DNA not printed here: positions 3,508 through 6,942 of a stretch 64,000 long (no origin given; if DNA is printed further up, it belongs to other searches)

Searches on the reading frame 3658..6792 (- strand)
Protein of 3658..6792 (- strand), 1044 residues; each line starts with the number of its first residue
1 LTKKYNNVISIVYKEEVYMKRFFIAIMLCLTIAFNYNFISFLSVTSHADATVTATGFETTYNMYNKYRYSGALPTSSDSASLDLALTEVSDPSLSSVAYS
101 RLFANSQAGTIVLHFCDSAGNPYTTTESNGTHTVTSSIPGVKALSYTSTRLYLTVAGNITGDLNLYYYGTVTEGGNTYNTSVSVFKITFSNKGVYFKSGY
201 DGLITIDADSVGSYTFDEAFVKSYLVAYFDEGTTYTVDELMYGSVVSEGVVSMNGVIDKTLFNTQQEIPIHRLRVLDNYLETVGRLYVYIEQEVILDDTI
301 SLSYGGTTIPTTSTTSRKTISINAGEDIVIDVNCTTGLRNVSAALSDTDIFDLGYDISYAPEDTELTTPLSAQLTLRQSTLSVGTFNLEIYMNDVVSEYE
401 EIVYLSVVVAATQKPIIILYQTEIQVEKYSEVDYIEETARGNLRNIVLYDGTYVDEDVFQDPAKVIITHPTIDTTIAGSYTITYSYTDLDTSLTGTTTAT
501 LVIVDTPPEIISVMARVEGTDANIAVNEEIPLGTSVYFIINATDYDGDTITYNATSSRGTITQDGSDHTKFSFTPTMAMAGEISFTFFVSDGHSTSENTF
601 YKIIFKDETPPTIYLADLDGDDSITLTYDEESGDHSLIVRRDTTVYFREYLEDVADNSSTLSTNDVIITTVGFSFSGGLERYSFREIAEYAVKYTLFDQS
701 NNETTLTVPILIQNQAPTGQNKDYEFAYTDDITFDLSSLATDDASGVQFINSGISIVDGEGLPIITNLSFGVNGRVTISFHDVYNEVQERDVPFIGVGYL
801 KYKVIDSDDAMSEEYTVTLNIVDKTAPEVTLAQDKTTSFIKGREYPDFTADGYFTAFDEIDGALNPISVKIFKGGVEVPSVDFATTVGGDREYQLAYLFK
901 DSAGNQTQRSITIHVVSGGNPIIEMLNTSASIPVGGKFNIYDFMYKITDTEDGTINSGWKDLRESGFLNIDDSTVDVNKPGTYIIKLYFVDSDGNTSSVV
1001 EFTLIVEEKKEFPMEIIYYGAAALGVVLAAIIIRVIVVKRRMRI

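Call 80: search_protein_families(library=pfam, proteins=[window:3658-6792:-], max_evalue=0.00001)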
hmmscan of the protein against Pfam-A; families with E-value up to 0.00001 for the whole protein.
window:3658-6792:- (1044 aa): 3 families
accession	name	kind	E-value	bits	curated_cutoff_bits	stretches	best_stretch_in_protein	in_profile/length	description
PF16403.11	Bact_surface_Ig-like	-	5.8e-09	36.3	27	0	972-999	38-65/71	Bacterial surface protein, Ig-like domain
PF17892.7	Cadherin_5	-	8.1e-08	32.4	26.5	1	538-598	29-90/98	Cadherin-like domain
PF17963.7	Big_9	-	4.1e-07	31.2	23.6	1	523-596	10-81/89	Bacterial Ig domain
